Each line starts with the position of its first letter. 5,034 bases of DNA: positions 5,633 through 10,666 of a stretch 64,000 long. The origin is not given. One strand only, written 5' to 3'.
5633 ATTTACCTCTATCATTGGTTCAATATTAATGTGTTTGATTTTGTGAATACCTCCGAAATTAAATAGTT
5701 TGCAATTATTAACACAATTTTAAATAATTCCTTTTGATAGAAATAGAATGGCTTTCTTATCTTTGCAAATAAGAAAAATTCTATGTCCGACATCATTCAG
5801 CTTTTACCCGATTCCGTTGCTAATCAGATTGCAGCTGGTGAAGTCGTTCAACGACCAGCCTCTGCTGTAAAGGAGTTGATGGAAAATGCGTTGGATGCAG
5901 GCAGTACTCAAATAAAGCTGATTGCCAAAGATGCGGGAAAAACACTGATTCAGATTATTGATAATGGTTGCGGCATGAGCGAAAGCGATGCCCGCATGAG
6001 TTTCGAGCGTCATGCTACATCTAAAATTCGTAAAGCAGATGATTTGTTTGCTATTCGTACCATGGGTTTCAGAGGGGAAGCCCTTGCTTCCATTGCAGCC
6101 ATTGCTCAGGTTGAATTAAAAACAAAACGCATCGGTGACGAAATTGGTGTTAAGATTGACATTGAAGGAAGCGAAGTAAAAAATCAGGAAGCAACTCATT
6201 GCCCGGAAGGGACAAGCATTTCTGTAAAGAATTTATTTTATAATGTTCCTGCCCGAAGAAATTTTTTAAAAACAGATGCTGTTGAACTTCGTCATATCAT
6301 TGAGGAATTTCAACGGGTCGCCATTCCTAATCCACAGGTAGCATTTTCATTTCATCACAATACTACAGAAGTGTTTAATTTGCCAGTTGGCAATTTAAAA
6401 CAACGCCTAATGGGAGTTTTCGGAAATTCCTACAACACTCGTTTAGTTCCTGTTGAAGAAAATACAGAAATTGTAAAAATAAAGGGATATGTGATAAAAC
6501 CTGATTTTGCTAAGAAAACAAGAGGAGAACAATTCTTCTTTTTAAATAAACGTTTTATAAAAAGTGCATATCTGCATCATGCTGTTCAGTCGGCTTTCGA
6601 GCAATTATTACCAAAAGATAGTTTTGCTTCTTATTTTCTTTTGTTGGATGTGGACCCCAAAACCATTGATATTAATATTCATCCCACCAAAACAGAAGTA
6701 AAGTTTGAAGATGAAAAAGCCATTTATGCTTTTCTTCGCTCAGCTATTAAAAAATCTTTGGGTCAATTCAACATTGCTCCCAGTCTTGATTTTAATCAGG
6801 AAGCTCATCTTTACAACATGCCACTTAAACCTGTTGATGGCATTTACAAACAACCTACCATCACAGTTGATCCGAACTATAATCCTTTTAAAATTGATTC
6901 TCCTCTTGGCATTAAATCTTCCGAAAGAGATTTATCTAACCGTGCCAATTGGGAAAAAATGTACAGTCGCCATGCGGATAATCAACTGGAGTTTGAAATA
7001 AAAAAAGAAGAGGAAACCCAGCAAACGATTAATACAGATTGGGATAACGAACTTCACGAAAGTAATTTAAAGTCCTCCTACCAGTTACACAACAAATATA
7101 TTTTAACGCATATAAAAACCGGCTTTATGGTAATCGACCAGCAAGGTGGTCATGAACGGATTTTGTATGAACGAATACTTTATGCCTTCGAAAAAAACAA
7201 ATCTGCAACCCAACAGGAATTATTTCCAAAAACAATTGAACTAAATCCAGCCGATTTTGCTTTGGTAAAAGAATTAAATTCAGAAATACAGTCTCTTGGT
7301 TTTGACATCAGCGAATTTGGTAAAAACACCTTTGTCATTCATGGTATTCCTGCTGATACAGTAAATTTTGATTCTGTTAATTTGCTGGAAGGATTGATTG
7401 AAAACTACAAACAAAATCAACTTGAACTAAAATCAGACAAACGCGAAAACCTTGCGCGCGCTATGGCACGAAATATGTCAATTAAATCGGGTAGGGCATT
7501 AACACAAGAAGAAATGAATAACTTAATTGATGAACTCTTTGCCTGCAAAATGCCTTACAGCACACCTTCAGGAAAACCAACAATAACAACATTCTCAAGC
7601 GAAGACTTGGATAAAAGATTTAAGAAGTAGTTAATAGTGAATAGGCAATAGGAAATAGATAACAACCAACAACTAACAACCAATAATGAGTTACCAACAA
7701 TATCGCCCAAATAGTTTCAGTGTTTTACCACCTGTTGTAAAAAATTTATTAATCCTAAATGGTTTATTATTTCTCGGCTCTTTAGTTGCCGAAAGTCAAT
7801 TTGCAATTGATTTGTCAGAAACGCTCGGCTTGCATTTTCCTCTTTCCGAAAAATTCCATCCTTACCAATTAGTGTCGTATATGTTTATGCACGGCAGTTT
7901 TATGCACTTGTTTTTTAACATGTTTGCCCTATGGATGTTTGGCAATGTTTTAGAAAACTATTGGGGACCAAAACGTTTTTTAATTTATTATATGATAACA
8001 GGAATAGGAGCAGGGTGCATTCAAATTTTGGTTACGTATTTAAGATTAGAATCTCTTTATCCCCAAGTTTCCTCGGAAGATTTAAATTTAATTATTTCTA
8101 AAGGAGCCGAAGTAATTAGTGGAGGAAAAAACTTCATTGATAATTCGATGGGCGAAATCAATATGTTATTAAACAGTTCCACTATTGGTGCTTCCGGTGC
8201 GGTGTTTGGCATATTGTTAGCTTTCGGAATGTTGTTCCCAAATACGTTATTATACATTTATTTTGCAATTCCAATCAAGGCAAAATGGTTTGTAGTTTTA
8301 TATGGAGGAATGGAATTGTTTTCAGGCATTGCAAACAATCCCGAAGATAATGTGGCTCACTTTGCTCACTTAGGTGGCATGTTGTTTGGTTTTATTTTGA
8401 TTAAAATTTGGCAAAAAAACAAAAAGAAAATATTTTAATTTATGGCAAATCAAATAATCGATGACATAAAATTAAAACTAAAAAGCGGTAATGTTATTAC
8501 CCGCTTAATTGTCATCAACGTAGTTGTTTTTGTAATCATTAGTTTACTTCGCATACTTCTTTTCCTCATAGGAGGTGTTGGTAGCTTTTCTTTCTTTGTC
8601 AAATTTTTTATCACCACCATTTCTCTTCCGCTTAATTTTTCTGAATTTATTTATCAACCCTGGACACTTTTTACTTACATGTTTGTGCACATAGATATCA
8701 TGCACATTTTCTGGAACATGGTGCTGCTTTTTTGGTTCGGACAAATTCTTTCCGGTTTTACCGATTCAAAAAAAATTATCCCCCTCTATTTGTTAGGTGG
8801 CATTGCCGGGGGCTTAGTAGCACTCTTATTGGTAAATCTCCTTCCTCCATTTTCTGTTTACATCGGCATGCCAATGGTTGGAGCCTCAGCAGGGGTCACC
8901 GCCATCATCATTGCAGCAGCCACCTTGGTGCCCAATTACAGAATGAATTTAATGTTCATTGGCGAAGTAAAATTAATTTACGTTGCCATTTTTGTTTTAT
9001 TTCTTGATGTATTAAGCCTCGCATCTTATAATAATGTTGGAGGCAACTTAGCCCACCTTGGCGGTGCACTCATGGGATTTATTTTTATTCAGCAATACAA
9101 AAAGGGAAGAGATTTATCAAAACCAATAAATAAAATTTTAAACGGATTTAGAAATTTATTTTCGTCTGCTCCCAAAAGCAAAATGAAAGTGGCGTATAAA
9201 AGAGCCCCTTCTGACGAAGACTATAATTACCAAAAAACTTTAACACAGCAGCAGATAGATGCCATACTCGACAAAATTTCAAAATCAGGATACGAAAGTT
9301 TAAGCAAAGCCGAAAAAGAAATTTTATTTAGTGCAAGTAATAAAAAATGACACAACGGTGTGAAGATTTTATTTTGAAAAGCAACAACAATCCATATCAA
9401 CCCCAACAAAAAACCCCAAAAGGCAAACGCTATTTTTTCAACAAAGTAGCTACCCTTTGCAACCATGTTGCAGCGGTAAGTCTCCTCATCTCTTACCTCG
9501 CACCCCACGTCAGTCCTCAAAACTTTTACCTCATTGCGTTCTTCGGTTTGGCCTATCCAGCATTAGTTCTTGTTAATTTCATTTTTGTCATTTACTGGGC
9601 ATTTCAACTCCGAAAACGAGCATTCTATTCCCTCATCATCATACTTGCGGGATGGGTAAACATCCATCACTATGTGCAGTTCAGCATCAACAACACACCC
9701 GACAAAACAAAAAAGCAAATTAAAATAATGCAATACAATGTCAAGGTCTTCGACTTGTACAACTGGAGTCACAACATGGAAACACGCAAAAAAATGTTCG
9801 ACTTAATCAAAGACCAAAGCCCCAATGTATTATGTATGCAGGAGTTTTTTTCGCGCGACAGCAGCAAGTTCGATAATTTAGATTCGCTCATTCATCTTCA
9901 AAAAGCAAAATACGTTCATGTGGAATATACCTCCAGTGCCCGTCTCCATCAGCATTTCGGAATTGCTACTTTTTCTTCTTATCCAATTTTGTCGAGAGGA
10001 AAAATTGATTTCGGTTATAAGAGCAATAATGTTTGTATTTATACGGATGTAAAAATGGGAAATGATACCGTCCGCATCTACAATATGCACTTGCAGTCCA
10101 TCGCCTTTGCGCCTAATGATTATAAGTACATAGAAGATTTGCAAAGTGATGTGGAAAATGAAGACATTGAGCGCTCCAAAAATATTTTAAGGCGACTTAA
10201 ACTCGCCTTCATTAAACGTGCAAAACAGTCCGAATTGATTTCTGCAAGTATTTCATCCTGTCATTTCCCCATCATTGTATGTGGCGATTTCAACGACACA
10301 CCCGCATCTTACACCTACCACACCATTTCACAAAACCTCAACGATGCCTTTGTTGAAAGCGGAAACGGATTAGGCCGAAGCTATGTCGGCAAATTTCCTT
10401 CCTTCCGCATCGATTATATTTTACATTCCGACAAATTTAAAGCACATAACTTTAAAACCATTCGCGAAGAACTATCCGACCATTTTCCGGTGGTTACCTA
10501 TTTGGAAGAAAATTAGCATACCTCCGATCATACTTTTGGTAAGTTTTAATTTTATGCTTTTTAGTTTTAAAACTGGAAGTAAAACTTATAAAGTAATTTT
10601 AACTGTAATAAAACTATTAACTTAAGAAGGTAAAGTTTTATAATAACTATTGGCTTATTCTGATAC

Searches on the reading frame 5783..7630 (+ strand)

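Call 81: search_protein_families(library=pfam, proteins=[window:5783-7630:+], max_evalue=0.00001)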
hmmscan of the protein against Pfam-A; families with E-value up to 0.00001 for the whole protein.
window:5783-7630:+ (615 aa): 4 families
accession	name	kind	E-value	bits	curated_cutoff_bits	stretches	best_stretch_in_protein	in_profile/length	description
PF01119.25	DNA_mis_repair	-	2.9e-35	120.9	26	1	211-326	3-118/119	DNA mismatch repair protein, C-terminal domain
PF08676.16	MutL_C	-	1.1e-27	96.9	25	1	434-573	3-142/142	MutL C terminal dimerisation domain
PF13589.12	HATPase_c_3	-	6.2e-12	46.2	25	1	26-138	4-116/137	Histidine kinase-, DNA gyrase B-, and HSP90-like ATPase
PF02518.31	HATPase_c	-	1.8e-07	32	26.4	1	24-85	5-64/111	Histidine kinase-, DNA gyrase B-, and HSP90-like ATPase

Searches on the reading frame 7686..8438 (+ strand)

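Call 81: search_protein_families(library=pfam, proteins=[window:7686-8438:+], max_evalue=0.00001)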
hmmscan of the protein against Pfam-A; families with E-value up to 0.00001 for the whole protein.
window:7686-8438:+ (250 aa): 2 families
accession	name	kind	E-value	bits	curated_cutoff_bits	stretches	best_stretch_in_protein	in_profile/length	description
PF01694.28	Rhomboid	-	8.8e-26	91.3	22.6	1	58-242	3-140/143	Rhomboid domain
PF08551.15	DUF1751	-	1.1e-07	32.8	22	1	58-119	7-68/99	Eukaryotic integral membrane protein (DUF1751)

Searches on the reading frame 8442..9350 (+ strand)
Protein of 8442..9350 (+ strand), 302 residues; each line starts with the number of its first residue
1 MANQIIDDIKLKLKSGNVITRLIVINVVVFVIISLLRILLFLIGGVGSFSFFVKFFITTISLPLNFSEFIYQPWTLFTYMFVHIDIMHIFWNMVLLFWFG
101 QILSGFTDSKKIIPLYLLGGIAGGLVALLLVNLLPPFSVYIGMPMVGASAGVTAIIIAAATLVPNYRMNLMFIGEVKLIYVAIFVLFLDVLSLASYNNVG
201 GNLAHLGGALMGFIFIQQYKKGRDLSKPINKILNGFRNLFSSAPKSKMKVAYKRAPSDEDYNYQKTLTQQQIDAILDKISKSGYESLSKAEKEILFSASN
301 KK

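Call 81: search_protein_families(library=pfam, proteins=[window:8442-9350:+], max_evalue=0.00001)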
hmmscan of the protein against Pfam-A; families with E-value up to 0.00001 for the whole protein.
window:8442-9350:+ (302 aa): 2 families
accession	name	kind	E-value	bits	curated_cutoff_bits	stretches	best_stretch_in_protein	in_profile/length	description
PF01694.28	Rhomboid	-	2.6e-22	80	22.6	1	72-215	3-136/143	Rhomboid domain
PF20216.3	DUF6576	-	8.5e-14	51.9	27.3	1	258-299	4-45/47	Family of unknown function (DUF6576)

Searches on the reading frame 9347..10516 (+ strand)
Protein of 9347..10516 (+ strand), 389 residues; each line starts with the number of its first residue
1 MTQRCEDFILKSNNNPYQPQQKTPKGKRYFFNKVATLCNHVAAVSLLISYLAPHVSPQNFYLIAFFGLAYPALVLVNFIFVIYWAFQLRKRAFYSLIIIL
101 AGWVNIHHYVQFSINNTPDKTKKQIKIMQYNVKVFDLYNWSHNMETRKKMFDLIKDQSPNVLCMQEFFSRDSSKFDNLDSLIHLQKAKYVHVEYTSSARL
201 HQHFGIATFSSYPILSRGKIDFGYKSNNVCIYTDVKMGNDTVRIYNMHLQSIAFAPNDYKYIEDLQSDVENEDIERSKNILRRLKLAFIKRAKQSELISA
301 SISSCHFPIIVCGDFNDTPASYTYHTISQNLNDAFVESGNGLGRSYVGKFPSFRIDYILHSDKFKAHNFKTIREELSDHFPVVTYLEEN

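Call 81: search_protein_families(library=pfam, proteins=[window:9347-10516:+], max_evalue=0.00001)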
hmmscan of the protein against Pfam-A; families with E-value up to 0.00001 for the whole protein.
window:9347-10516:+ (389 aa): 1 family
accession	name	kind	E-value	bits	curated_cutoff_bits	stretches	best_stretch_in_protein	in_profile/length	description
PF03372.29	Exo_endo_phos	-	2.7e-18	67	24.5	1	128-379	1-225/225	Endonuclease/Exonuclease/phosphatase family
